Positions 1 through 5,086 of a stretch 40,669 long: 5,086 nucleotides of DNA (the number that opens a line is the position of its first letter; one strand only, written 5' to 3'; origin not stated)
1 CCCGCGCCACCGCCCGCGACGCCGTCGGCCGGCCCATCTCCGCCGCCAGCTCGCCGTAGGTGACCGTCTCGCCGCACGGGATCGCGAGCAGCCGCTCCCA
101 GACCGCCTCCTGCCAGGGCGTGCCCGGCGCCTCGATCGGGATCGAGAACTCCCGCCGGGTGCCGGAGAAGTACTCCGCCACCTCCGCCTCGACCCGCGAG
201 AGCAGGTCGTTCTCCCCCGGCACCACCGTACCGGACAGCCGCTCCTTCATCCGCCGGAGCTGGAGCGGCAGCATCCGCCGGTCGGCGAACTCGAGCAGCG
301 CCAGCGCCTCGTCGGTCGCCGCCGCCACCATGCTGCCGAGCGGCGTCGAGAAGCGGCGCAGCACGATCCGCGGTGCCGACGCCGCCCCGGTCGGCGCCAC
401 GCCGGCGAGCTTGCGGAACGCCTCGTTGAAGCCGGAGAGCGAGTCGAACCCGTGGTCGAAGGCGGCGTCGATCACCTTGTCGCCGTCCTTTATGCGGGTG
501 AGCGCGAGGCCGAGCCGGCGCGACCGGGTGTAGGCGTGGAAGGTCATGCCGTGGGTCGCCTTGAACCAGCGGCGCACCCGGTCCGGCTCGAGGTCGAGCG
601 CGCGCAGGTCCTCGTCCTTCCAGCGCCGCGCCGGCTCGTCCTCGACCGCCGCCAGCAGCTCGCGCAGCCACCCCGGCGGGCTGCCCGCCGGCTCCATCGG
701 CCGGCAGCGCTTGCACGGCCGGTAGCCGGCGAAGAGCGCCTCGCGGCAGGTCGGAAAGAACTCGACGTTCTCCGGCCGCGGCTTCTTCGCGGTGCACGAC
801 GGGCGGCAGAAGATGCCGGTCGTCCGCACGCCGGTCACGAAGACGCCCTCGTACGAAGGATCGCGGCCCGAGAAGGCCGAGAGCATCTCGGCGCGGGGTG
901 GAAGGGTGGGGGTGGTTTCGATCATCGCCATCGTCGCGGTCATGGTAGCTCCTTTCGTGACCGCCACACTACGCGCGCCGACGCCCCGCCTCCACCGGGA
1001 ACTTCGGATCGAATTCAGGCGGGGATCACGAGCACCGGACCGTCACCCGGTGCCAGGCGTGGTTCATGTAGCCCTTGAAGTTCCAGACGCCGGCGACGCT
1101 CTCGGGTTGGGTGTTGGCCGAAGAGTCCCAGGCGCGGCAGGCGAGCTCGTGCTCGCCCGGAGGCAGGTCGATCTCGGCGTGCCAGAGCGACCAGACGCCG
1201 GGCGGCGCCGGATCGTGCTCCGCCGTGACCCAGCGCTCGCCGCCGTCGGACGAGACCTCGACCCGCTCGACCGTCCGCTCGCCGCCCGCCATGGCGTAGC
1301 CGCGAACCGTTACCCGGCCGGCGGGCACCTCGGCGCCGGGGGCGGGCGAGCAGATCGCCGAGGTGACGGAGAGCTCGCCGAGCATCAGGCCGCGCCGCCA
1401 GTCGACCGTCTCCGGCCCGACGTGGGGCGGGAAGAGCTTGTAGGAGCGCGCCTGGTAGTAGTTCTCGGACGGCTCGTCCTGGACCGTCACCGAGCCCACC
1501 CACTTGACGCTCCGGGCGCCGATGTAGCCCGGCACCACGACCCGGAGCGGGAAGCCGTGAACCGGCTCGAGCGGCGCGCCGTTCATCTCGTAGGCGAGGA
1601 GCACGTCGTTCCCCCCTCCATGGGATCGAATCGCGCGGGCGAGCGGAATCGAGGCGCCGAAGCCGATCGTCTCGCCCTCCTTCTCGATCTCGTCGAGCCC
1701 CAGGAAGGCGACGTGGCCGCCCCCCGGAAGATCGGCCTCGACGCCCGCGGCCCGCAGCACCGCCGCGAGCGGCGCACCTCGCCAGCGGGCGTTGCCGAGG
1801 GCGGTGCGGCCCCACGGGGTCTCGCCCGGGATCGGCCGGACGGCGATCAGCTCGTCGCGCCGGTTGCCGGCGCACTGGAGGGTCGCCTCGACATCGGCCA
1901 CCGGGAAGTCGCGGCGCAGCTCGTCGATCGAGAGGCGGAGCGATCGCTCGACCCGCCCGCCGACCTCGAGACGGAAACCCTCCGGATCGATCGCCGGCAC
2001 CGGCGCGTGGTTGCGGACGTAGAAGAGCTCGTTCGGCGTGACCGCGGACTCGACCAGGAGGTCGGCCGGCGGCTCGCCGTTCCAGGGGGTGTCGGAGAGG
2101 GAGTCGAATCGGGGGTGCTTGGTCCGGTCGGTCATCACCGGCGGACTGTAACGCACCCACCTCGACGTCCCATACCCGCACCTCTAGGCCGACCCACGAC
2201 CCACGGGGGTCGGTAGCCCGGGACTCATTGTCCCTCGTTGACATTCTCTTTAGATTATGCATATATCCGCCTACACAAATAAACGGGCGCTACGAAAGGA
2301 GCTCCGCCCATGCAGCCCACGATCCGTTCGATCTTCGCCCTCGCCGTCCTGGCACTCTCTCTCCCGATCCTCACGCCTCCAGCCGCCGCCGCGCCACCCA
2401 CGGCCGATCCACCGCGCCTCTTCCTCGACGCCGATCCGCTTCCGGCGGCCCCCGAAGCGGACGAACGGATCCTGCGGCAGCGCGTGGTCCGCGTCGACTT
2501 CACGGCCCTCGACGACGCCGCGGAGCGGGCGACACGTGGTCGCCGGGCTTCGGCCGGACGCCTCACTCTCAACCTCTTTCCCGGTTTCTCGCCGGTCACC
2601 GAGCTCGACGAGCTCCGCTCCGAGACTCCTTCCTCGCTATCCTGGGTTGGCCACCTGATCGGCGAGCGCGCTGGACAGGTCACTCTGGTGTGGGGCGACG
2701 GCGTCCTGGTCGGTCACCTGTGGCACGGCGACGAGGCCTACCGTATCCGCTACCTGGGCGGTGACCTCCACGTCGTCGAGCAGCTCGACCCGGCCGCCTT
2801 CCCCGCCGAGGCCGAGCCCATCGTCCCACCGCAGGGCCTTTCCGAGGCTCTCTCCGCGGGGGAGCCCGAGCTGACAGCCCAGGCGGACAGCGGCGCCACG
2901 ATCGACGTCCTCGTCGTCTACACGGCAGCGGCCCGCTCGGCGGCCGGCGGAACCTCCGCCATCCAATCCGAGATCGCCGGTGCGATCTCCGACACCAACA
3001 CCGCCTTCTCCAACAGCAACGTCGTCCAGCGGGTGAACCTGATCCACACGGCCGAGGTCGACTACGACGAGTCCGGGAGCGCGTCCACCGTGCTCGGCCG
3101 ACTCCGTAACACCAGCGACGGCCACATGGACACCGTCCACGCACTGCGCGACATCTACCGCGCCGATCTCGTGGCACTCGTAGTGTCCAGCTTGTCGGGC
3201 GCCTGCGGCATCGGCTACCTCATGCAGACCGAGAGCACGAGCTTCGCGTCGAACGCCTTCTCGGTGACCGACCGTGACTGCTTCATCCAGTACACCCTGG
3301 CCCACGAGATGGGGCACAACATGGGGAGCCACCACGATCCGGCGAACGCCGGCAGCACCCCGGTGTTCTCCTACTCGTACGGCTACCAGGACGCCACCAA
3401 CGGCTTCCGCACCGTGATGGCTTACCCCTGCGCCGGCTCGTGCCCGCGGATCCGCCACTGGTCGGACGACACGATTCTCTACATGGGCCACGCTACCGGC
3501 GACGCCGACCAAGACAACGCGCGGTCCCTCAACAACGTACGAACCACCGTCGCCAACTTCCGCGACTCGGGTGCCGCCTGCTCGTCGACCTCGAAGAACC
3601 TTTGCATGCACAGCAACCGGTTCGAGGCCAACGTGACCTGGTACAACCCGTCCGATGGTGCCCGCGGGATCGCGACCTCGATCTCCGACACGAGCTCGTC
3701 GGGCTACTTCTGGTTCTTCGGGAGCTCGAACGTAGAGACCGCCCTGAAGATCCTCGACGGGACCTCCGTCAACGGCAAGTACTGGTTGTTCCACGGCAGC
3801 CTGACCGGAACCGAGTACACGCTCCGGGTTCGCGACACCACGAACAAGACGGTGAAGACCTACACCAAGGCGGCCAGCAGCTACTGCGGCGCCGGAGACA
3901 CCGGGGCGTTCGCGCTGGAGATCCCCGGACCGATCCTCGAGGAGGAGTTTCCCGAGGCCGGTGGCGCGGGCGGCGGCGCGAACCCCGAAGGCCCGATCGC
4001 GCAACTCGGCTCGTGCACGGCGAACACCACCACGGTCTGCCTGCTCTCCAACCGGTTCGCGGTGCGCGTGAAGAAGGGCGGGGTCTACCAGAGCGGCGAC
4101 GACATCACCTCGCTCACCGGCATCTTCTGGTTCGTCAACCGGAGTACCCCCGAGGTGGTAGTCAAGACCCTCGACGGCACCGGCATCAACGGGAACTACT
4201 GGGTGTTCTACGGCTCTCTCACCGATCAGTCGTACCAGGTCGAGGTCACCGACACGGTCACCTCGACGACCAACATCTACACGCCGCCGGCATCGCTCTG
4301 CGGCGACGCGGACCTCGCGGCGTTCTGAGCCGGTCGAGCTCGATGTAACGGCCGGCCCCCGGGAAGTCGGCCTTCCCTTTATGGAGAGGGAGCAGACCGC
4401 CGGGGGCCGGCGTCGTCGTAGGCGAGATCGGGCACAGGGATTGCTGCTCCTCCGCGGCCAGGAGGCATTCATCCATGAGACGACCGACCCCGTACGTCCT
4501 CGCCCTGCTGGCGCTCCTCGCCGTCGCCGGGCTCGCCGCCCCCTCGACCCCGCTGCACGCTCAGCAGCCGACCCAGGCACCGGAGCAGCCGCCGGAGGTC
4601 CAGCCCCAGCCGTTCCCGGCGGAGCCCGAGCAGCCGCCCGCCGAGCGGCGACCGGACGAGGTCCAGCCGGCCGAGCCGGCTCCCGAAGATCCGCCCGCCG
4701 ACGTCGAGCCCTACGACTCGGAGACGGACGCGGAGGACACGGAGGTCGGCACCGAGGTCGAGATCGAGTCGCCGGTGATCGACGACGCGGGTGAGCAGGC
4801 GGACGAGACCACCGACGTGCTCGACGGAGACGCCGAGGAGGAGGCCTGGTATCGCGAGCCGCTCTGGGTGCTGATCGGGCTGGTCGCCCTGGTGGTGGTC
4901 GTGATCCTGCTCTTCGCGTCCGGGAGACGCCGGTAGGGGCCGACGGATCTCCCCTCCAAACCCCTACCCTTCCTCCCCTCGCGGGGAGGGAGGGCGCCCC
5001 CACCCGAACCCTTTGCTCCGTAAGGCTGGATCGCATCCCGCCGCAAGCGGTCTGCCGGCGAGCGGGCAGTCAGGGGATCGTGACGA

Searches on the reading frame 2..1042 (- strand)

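Call 8: search_protein_families(library=pfam, proteins=[window:2-1042:-], max_evalue=0.001)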
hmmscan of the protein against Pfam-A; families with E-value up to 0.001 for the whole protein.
window:2-1042:- (347 aa): 3 families
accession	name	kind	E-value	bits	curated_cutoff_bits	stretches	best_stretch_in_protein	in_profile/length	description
PF02805.21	Ada_Zn_binding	-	7.8e-29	99.9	23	1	54-115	3-64/65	Metal binding domain of Ada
PF12833.13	HTH_18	-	4.6e-16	59.3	33.6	1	147-218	3-75/80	Helix-turn-helix domain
PF01035.26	DNA_binding_1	-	4e-11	43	27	1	309-346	1-38/81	6-O-methylguanine DNA methyltransferase, DNA binding domain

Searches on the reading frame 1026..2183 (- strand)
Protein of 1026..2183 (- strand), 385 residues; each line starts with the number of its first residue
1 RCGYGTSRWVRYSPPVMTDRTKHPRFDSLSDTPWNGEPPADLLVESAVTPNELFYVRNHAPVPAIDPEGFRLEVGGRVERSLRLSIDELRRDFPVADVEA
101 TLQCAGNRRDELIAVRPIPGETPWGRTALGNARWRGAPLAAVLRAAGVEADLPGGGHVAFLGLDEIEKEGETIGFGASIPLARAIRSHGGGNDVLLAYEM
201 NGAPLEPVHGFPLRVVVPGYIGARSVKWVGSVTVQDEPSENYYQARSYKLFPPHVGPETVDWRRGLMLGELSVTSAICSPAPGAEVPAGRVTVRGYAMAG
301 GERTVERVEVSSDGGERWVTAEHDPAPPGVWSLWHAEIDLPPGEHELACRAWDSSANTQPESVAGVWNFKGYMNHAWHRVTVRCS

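Call 8: search_protein_families(library=pfam, proteins=[window:1026-2183:-], max_evalue=0.001)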
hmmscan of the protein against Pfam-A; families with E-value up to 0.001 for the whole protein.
window:1026-2183:- (385 aa): 3 families
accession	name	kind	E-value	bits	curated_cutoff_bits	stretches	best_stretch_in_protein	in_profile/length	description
PF00174.25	Oxidored_molyb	-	6.7e-54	182.4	24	1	59-243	1-169/169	Oxidoreductase molybdopterin binding domain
PF03404.22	Mo-co_dimer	-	2.6e-28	99.2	22.7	1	270-383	6-136/138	Mo-co oxidoreductase dimerisation domain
PF17957.7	Big_7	-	0.00082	20.4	24.1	0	276-321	4-44/70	Bacterial Ig domain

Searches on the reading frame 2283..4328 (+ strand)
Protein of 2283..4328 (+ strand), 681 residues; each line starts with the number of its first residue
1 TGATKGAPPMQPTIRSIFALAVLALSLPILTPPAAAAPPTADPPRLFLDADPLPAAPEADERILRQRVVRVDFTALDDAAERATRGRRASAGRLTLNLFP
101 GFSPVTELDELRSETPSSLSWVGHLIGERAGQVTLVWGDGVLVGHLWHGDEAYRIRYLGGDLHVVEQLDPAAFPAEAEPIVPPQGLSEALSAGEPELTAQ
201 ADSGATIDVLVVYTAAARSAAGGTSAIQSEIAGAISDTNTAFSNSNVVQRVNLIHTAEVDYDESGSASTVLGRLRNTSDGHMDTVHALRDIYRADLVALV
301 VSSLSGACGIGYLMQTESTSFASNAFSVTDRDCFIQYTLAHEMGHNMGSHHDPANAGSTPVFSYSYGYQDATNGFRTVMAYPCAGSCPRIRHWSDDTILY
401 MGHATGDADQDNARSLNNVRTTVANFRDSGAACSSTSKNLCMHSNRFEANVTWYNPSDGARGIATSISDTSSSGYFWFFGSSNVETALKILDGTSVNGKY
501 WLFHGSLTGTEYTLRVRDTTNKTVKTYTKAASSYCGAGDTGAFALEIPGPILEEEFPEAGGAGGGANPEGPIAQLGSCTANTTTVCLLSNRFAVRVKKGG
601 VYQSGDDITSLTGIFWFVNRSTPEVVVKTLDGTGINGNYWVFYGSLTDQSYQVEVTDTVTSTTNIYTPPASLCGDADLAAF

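Call 8: search_protein_families(library=pfam, proteins=[window:2283-4328:+], max_evalue=0.001)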
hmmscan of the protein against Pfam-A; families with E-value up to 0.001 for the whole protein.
window:2283-4328:+ (681 aa): 4 families
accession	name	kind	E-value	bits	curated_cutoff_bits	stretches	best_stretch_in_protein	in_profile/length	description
PF13688.12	Reprolysin_5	-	1.1e-17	65.3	27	1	205-394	3-196/196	Metallo-peptidase family M12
PF13583.11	Reprolysin_4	-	1.7e-14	54.4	22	1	206-383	4-177/203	Metallo-peptidase family M12B Reprolysin-like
PF13582.12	Reprolysin_3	-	8.1e-12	46.2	22.4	1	229-352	2-123/123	Metallo-peptidase family M12B Reprolysin-like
PF13574.12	Reprolysin_2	-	1e-05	26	27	1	236-356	13-146/195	Metallo-peptidase family M12B Reprolysin-like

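Call 70: search_protein_families(library=padloc, proteins=[window:2283-4328:+], max_evalue=0.001)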
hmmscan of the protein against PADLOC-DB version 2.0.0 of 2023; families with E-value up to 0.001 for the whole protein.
window:2283-4328:+ (681 aa): 0 families

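Call 83: search_protein_families(library=ncbifam, proteins=[window:2283-4328:+], max_evalue=0.001)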
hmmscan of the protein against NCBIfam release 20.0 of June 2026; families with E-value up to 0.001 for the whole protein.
window:2283-4328:+ (681 aa): 2 families
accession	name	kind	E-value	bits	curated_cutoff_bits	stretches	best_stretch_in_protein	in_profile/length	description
NF052434.1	Mep72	equivalog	1.8e-32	112.7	645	1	206-437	1-242/573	biofilm-associated metzincin protease Mep72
NF033511.1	metallo_CpaA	exception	1.5e-09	36.7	750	1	204-426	377-574/575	metalloendopeptidase CpaA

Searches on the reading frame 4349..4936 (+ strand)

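Call 8: search_protein_families(library=pfam, proteins=[window:4349-4936:+], max_evalue=0.001)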
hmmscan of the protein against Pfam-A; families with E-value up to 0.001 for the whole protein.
window:4349-4936:+ (195 aa): 0 families

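Call 70: search_protein_families(library=padloc, proteins=[window:4349-4936:+], max_evalue=0.001)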
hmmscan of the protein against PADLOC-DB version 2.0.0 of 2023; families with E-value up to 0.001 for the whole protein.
window:4349-4936:+ (195 aa): 1 family
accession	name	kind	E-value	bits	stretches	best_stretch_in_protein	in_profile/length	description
PDLC04061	PD-T4-6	-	0.00099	16.7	0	39-131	350-439/510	-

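Call 83: search_protein_families(library=ncbifam, proteins=[window:4349-4936:+], max_evalue=0.001)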
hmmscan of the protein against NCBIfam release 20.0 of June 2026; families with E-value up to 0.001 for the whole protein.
window:4349-4936:+ (195 aa): 0 families
